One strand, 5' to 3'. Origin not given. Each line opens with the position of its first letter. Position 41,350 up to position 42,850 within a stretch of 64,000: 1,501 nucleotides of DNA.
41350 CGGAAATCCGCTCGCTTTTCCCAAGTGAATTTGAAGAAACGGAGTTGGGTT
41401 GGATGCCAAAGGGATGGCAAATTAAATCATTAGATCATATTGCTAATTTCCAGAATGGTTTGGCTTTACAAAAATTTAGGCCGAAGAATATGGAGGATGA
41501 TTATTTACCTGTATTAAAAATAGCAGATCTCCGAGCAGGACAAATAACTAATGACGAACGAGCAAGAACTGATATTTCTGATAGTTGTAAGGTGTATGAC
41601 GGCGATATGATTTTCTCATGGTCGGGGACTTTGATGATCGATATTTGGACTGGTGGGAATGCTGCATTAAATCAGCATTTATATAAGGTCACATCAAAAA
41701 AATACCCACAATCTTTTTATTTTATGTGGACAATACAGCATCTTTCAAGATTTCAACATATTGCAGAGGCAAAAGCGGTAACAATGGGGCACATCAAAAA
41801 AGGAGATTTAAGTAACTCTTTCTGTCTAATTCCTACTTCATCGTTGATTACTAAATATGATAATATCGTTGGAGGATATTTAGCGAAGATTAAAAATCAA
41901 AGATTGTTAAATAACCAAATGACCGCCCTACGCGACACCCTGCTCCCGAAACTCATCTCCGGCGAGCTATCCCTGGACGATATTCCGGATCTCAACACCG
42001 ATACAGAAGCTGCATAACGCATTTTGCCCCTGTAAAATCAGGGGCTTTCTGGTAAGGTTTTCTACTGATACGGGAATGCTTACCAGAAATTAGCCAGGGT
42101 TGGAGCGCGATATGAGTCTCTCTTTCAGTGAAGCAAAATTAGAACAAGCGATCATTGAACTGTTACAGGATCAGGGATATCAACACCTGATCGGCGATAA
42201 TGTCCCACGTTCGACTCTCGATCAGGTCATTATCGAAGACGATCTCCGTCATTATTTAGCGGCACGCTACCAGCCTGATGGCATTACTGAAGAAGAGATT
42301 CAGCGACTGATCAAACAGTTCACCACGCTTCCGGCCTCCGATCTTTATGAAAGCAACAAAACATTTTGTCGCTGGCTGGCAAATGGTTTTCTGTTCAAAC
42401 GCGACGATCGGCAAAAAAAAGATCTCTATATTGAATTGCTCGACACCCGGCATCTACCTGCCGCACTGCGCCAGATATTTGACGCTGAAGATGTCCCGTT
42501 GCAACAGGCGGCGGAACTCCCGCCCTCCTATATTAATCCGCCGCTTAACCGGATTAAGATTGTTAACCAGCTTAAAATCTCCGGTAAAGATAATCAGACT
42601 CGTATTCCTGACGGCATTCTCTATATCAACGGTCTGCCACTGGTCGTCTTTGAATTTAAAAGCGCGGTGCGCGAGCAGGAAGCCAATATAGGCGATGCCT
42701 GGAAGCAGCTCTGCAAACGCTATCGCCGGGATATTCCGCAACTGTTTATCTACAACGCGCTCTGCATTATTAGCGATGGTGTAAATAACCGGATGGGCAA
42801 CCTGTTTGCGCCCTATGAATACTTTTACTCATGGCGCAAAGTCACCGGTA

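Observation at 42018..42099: Structured spacer between hsdS and hsdR: terminator-like hairpin overlapping a longer inverted repeat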

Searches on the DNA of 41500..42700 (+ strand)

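Call 6: search_dna_similar(query=window:41700-42500:+, collection=ecoli_genomes, mode=near, max_rows=25)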
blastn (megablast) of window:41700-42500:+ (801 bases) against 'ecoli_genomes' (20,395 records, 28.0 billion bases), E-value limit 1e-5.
Records with a match: 864; places in all: 892; records where one place covers at least 80% of the query: 41.
Genomes with a match: 864 of 5426; with a place that covers at least 80% of the query: 41. Places per genome that has any: lowest 1, median 1, highest 3. On chromosomes: 892 places; on plasmids: 0.
Best place of each record, by identity: >=99% 32; 95-99% 797; 90-95% 35.
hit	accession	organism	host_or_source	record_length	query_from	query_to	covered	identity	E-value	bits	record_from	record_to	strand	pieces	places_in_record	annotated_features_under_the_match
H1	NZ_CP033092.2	Escherichia coli DSM 30083 = JCM 1649 = ATCC 11775 strain ...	-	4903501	1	801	100%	100.0%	0e+0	1480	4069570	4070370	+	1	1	type I restriction endonuclease subunit R | restriction endonuclease subunit S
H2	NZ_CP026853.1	Escherichia coli strain MS7163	Homo sapiens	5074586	1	801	100%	100.0%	0e+0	1480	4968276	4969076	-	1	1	type I restriction endonuclease subunit R | restriction endonuclease subunit S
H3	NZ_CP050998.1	Escherichia coli O39:NM str. F8704-2 strain F8704-2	missing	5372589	1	801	100%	100.0%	0e+0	1480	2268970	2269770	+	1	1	type I restriction endonuclease subunit R | restriction endonuclease subunit S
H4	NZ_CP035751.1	Escherichia coli E110019 strain E110019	-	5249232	1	801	100%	100.0%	0e+0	1480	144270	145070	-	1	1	type I restriction endonuclease subunit R | restriction endonuclease subunit S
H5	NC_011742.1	Escherichia coli S88 strain S88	-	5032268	1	801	100%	100.0%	0e+0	1480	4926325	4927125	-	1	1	type I restriction endonuclease subunit R | restriction endonuclease subunit S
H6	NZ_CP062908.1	Escherichia coli strain Res13-Lact-EB12-05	Sus scrofa domesticus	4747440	1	801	100%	100.0%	0e+0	1480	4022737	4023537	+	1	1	type I restriction endonuclease subunit R | restriction endonuclease subunit S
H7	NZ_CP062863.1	Escherichia coli strain Res13-Lact-PEB14-36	Sus scrofa domesticus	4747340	1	801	100%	100.0%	0e+0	1480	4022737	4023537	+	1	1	type I restriction endonuclease subunit R | restriction endonuclease subunit S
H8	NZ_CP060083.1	Escherichia coli strain G1/2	Homo sapiens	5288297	1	801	100%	100.0%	0e+0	1480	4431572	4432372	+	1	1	type I restriction endonuclease subunit R | restriction endonuclease subunit S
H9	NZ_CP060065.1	Escherichia coli strain G5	Homo sapiens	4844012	1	801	100%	100.0%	0e+0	1480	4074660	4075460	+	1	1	type I restriction endonuclease subunit R | restriction endonuclease subunit S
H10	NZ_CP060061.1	Escherichia coli strain G6/7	Homo sapiens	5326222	1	801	100%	100.0%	0e+0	1480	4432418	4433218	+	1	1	type I restriction endonuclease subunit R | restriction endonuclease subunit S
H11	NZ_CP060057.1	Escherichia coli strain G8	Homo sapiens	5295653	1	801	100%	100.0%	0e+0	1480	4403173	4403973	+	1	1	type I restriction endonuclease subunit R | restriction endonuclease subunit S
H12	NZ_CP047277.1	Escherichia coli strain N18-04097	Homo sapiens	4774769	1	801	100%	100.0%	0e+0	1480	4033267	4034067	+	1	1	type I restriction endonuclease subunit R | restriction endonuclease subunit S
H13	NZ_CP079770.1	Escherichia coli strain HL15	Duck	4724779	1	801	100%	100.0%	0e+0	1480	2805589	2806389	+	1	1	type I restriction endonuclease subunit R | restriction endonuclease subunit S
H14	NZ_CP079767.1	Escherichia coli strain SF10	Duck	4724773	1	801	100%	100.0%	0e+0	1480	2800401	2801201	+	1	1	type I restriction endonuclease subunit R | restriction endonuclease subunit S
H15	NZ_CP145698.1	Escherichia coli strain S1-KEN-03-A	Homo sapiens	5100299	1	801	100%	100.0%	0e+0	1480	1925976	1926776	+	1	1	type I restriction endonuclease subunit R | restriction endonuclease subunit S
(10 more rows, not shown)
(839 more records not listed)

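Call 7: search_rna_families(source=window, start=41500, end=42700, threshold=evalue, max_evalue=10)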
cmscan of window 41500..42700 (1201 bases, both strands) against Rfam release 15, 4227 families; matches with E-value up to 10: 9.
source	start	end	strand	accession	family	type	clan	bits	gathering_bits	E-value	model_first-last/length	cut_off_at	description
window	41653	41709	+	RF00208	snoR72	Gene; snRNA; snoRNA; CD-box;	-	24.6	43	0.7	1-87/87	no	Small nucleolar RNA R72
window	42026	42063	+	RF01394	isrK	Gene; sRNA;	-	18.1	50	0.31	1-77/77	no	isrK Hfq binding RNA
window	41693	41733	+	RF02416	TCV_H4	Cis-reg;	-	17.9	50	4.4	1-51/51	no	Turnip crinkle virus 3'UTR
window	42305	42363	+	RF01933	bxd_5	Gene; lncRNA;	-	17.4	50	0.2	1-57/57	no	Bithoraxoid conserved region 5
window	42026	42045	+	RF03163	c4-a1b1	Gene; antisense;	CL00128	16.7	46.7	0.25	14-33/53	no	a1, b1 targets of C4 antisense RNA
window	41683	41760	-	RF03378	mir-7398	Gene; miRNA;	-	15.8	44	7.6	1-60/60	no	mir-7398 microRNA precursor family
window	42003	42094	-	RF02394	sau-63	Gene; sRNA;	-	15.6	100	6.4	1-98/98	no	Staphylococcus sRNA sau-63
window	42117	42238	-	RF00067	SNORD15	Gene; snRNA; snoRNA; CD-box;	CL00045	15.2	75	1.3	1-146/146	no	Small nucleolar RNA SNORD15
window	41745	41898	+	RF01894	PCA3_2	Gene; lncRNA;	-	9.9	100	3.1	1-409/409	no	Prostate cancer antigen RNA 3 conserved region 2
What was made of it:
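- On Any curated RNA family (Rfam 15): The best hits over the spacer score 15.6-18.1 bits against gathering scores of 46.7-100 (call 7).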

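Call 8: get_annotated_region(hit=H5, flank=7000)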
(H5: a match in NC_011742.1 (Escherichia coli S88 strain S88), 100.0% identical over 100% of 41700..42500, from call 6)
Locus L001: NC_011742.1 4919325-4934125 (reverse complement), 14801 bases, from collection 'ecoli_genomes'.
description: Escherichia coli S88, complete sequence
organism: Escherichia coli S88 strain S88 (NCBI taxid 585035)
replicon: chromosome; assembly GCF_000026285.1
host: -; source: -; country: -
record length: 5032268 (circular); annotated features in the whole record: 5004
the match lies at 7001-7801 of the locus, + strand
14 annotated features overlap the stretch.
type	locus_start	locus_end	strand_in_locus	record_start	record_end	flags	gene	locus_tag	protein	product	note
CDS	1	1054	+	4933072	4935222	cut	btsT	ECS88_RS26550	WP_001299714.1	pyruvate/proton symporter BtsT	-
CDS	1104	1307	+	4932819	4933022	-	yjiX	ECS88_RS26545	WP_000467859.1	YbdD/YjiX family protein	-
CDS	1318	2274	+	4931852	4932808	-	yjiA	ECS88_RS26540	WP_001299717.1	GTPase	-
CDS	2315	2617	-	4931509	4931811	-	-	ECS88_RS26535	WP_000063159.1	BrnA antitoxin family protein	-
CDS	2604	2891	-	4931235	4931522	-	-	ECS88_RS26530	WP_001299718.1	BrnT family toxin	-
CDS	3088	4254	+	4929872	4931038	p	-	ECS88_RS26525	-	restriction endonuclease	internal stop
CDS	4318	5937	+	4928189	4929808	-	-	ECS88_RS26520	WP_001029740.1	type I restriction-modification system subunit M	-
CDS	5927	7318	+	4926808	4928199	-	-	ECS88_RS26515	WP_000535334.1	restriction endonuclease subunit S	-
CDS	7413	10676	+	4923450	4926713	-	-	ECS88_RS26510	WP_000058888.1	type I restriction endonuclease subunit R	-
CDS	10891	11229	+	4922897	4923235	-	symE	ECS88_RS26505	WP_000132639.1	endoribonuclease SymE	-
CDS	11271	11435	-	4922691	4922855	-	yjiS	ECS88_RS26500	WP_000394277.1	DUF1127 domain-containing protein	-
CDS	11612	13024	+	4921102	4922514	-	yjiR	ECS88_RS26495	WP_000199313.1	aminotransferase-like domain-containing protein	-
CDS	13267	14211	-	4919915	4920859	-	-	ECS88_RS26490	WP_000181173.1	Rpn family recombination-promoting nuclease/putative transposase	-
CDS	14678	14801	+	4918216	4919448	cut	mdtM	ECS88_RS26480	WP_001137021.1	multidrug efflux MFS transporter MdtM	-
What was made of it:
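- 40626..42017 (+): hsdS (specificity subunit); stop codon TAA at 42015-42017. RefSeq annotation of the identical S88 locus (call 8).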

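Call 9: search_dna_similar(query=window:41925-42260:+, collection=ecoli_genomes, mode=distant, max_rows=40, rows=spread)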
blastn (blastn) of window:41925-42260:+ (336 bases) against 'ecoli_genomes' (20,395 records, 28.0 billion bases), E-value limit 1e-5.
Records with a match: 864; places in all: 889; records where one place covers at least 80% of the query: 862.
Genomes with a match: 864 of 5426; with a place that covers at least 80% of the query: 862. Places per genome that has any: lowest 1, median 1, highest 3. On chromosomes: 889 places; on plasmids: 0.
Best place of each record, by identity: >=99% 32; 95-99% 792; 90-95% 40.
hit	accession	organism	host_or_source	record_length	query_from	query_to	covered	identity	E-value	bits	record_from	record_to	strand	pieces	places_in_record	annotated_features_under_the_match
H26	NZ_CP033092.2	Escherichia coli DSM 30083 = JCM 1649 = ATCC 11775 strain ...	-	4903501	1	336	100%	100.0%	1e-170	607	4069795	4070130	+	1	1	type I restriction endonuclease subunit R | restriction endonuclease subunit S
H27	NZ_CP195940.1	Escherichia coli strain C10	Water sample from the Juan Diaz River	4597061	1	336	100%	100.0%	1e-170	607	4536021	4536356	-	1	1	type I restriction endonuclease subunit R | restriction endonuclease subunit S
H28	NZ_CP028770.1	Escherichia coli strain A4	possum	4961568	3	336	99%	98.2%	2e-161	576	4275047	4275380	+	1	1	type I restriction endonuclease subunit R | restriction endonuclease subunit S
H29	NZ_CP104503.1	Escherichia coli strain E1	Poultry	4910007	3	336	99%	98.2%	2e-161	576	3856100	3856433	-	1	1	type I restriction endonuclease subunit R | restriction endonuclease subunit S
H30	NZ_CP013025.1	Escherichia coli strain 2009C-3133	Homo sapiens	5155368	1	336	100%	97.6%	1e-159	571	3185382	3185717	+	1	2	type I restriction endonuclease subunit R | restriction endonuclease subunit S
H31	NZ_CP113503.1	Escherichia coli strain 16843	Homo sapiens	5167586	1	336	100%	97.6%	1e-159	571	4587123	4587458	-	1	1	type I restriction endonuclease subunit R | restriction endonuclease subunit S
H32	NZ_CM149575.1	Escherichia coli strain MEI2A-0323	Soil surface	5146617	1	336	100%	97.6%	1e-159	571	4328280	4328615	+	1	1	type I restriction endonuclease subunit R | restriction endonuclease subunit S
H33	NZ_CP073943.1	Escherichia coli strain MB52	Poultry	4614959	1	336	100%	97.3%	4e-158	566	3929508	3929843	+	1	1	type I restriction endonuclease subunit R | restriction endonuclease subunit S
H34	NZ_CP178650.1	Escherichia coli strain VTB96816v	Chicken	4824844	1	336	100%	97.0%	5e-157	562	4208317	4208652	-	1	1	type I restriction endonuclease subunit R | restriction endonuclease subunit S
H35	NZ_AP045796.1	Escherichia coli strain 23CRST029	Homo sapiens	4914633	4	336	99%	97.6%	4e-158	565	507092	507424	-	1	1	type I restriction endonuclease subunit R | restriction endonuclease subunit S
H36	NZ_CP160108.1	Escherichia coli strain 729_141114_1_15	Poultry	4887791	1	336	100%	96.4%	3e-154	553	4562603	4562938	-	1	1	type I restriction endonuclease subunit R | restriction endonuclease subunit S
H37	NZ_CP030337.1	Escherichia coli strain AR_451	missing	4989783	3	336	99%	97.0%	6e-156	558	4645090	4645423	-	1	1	type I restriction endonuclease subunit R | restriction endonuclease subunit S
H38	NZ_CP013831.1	Escherichia coli strain CD306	cat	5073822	3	336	99%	97.0%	6e-156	558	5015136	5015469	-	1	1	type I restriction endonuclease subunit R | restriction endonuclease subunit S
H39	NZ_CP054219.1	Escherichia coli strain EcPF18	Homo sapiens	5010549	3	336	99%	97.0%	6e-156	558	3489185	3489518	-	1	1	type I restriction endonuclease subunit R | restriction endonuclease subunit S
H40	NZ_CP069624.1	Escherichia coli strain PBP8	not applicable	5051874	3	336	99%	97.0%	6e-156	558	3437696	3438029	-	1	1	type I restriction endonuclease subunit R | restriction endonuclease subunit S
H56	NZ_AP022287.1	Escherichia coli strain WP9-S17-ESBL-11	-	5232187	4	336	99%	97.3%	2e-156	561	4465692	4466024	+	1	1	type I restriction endonuclease subunit R | restriction endonuclease subunit S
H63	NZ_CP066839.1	Escherichia coli strain Ec-RL2-1X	Gallus gallus domesticus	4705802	4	336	99%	95.8%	6e-150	538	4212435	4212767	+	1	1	type I restriction endonuclease subunit R | restriction endonuclease subunit S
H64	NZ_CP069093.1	Escherichia coli strain TOE17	Homo sapiens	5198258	1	336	100%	92.3%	3e-135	489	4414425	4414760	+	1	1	type I restriction endonuclease subunit R | restriction endonuclease subunit S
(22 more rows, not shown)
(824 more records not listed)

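Call 10: get_annotated_region(hit=H64, flank=300)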
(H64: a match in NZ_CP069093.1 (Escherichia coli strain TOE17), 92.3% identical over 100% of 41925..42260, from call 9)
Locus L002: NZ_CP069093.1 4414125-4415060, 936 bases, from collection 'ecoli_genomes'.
description: Escherichia coli strain TOE17 chromosome, complete genome
organism: Escherichia coli strain TOE17 (NCBI taxid 562)
replicon: chromosome; assembly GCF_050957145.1
host: Homo sapiens; source: feces; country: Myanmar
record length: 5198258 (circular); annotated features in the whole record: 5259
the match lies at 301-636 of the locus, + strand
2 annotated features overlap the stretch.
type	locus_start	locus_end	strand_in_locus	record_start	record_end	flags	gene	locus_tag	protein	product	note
CDS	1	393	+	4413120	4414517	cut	-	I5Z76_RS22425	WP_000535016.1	restriction endonuclease subunit S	-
CDS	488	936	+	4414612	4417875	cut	-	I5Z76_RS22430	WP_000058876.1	type I restriction endonuclease subunit R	-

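Call 11: get_annotated_region(hit=H63, flank=300)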
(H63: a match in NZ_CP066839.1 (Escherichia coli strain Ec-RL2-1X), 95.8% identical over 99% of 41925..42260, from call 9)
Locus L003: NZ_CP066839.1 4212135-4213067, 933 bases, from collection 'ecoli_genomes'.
description: Escherichia coli strain Ec-RL2-1X chromosome, complete genome
organism: Escherichia coli strain Ec-RL2-1X (NCBI taxid 562)
replicon: chromosome; assembly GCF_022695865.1
host: Gallus gallus domesticus; source: cecum of Ec-RL2-1X 2-week old broiler chicken on used pine shavings infected with Salmonella enterica serovar ...; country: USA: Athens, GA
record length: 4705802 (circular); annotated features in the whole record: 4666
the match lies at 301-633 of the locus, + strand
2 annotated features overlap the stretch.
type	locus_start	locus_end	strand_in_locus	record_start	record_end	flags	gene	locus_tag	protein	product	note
CDS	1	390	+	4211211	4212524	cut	-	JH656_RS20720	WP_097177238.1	restriction endonuclease subunit S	-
CDS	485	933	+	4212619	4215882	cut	-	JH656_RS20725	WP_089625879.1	type I restriction endonuclease subunit R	-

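Call 12: get_annotated_region(hit=H36, flank=300)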
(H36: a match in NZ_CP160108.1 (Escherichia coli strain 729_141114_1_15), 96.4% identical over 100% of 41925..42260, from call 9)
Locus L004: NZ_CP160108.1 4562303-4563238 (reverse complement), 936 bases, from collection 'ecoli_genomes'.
description: Escherichia coli strain 729_141114_1_15 chromosome, complete genome
organism: Escherichia coli strain 729_141114_1_15 (NCBI taxid 562)
replicon: chromosome; assembly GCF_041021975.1
host: Poultry; source: Salpingitis; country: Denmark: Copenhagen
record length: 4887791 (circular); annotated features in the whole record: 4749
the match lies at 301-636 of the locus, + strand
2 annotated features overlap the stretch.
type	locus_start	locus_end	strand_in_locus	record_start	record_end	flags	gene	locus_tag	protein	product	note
CDS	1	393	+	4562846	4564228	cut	-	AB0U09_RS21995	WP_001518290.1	restriction endonuclease subunit S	-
CDS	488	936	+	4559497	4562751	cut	-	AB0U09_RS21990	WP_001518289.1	type I restriction endonuclease subunit R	-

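Call 13: get_annotated_region(hit=H37, flank=300)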
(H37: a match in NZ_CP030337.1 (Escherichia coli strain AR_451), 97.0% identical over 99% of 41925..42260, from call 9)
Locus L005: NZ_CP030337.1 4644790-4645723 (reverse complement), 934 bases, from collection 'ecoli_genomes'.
description: Escherichia coli strain AR_451 chromosome, complete genome
organism: Escherichia coli strain AR_451 (NCBI taxid 562)
replicon: chromosome; assembly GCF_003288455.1
host: missing; source: missing; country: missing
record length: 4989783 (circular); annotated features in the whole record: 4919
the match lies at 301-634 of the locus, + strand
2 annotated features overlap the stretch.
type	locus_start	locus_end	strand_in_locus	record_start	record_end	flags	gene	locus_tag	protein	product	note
CDS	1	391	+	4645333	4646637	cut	-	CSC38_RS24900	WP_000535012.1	restriction endonuclease subunit S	-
CDS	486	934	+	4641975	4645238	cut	-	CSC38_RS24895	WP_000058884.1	type I restriction endonuclease subunit R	-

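Call 14: get_annotated_region(hit=H56, flank=300)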
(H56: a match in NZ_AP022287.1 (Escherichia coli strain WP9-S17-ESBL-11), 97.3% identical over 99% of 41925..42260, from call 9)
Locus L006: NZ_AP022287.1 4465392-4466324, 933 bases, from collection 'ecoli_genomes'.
description: Escherichia coli strain WP9-S17-ESBL-11 chromosome, complete genome
organism: Escherichia coli strain WP9-S17-ESBL-11 (NCBI taxid 562)
replicon: chromosome; assembly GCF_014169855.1
host: -; source: -; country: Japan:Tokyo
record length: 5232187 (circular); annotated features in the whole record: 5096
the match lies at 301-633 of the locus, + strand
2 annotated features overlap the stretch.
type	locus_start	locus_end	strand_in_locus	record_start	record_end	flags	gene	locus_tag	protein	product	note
CDS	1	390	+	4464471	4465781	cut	-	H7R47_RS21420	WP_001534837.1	restriction endonuclease subunit S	-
CDS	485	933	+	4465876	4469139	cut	-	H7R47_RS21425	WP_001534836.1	type I restriction endonuclease subunit R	-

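Call 15: get_annotated_region(hit=H30, flank=300)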
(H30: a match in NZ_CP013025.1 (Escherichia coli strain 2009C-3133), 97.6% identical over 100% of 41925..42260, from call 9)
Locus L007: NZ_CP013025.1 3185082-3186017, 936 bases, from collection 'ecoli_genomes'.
description: Escherichia coli strain 2009C-3133 chromosome, complete genome
organism: Escherichia coli strain 2009C-3133 (NCBI taxid 562)
replicon: chromosome; assembly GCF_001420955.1
host: Homo sapiens; source: stool; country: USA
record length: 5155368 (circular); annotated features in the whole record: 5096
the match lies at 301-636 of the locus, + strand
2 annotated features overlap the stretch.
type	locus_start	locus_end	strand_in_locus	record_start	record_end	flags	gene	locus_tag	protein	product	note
CDS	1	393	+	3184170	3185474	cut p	-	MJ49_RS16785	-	restriction endonuclease subunit S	internal stop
CDS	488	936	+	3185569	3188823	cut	-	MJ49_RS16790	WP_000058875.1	type I restriction endonuclease subunit R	-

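Call 16: get_annotated_region(hit=H28, flank=300)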
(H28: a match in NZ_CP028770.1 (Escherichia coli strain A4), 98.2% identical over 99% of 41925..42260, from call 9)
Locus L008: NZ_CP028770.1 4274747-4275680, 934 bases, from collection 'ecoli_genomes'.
description: Escherichia coli strain A4 chromosome, complete genome
organism: Escherichia coli strain A4 (NCBI taxid 562)
replicon: chromosome; assembly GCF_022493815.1
host: possum; source: feces; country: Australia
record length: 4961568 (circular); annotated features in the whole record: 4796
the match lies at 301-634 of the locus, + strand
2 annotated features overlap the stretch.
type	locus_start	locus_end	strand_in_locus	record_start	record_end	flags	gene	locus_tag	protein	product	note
CDS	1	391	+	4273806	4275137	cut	-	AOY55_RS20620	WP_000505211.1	restriction endonuclease subunit S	-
CDS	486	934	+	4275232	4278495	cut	-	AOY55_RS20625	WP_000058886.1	type I restriction endonuclease subunit R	-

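Call 29: search_dna_similar(query=window:41925-42260:+, collection=plasmids, mode=distant, max_rows=30)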
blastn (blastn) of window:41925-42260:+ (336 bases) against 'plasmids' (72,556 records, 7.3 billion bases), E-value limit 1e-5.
Records with a match: 1; places in all: 1; records where one place covers at least 80% of the query: 1.
Best place of each record, by identity: 95-99% 1.
By first word of the organism name: Escherichia 1.
By predicted mobility (MOB-suite, as given by PLSDB): non-mobilizable 1.
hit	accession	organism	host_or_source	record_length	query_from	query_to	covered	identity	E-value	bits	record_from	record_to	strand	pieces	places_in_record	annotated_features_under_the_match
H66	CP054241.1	Escherichia coli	Homo sapiens,bone infection of foot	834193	3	336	99%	97.0%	2e-156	558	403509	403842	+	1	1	type I restriction endonuclease subunit R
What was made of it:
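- Tried and rejected: It gave only one record, a chromosome-sized replicon (call 29).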

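Call 39: search_dna_similar(query=window:42020-42095:+, collection=ecoli_genomes, mode=distant, max_evalue=1, max_rows=12, rows=spread)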
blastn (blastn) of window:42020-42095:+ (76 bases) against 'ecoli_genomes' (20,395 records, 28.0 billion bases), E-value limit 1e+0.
Records with a match: 862; places in all: 887; records where one place covers at least 80% of the query: 862.
Genomes with a match: 862 of 5426; with a place that covers at least 80% of the query: 862. Places per genome that has any: lowest 1, median 1, highest 3. On chromosomes: 887 places; on plasmids: 0.
Best place of each record, by identity: >=99% 738; 95-99% 84; 90-95% 40.
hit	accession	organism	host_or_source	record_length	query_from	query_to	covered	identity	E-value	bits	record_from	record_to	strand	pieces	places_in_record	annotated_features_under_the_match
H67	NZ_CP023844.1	Escherichia coli strain 4/1-1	Homo sapiens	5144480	1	76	100%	100.0%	3e-30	138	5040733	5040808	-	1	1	none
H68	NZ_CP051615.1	Escherichia coli O25b:H4-ST131 strain 2017_APHA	Pig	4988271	1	76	100%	100.0%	3e-30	138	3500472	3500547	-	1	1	none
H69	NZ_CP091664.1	Escherichia coli strain KKa019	river water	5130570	1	76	100%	100.0%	3e-30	138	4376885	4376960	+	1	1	none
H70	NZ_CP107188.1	Escherichia coli strain R2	human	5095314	1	76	100%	100.0%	3e-30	138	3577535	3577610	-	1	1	none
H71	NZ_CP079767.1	Escherichia coli strain SF10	Duck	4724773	1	76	100%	100.0%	3e-30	138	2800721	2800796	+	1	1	none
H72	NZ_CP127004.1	Escherichia coli strain YZ3-11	pork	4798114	1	76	100%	100.0%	3e-30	138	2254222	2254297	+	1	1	none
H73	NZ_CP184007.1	Escherichia coli strain 1290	Homo sapiens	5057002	1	76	100%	100.0%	3e-30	138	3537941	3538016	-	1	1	none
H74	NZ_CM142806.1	Escherichia coli strain GPEC657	chicken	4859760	1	76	100%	100.0%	3e-30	138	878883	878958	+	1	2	none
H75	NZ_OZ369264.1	Escherichia coli strain Esc27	not applicable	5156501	1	76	100%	100.0%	3e-30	138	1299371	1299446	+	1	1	none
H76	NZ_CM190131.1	Escherichia coli strain 23753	Homo sapiens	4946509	1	76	100%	100.0%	3e-30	138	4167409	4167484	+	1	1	none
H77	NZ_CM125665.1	Escherichia coli strain 2020N21-246-1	not applicable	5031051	1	76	100%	98.7%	1e-28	133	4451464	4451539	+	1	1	none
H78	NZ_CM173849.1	Escherichia coli strain 1332KP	Homo sapiens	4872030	1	76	100%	90.8%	2e-20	106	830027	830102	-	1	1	none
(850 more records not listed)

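Call 65: build_rna_model(alignment_id=A3, structure=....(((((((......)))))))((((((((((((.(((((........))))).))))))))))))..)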
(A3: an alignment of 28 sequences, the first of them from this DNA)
Model R1 built from alignment A3 (28 sequences, 70 columns); structure: as given.
model positions 70; base pairs 24; branch points 1; effective number of sequences 1.96; information 0.804 bits per position. Calibrated on 0.2 Mb of random sequence (short: E-values are rough).
structure used (alignment columns):
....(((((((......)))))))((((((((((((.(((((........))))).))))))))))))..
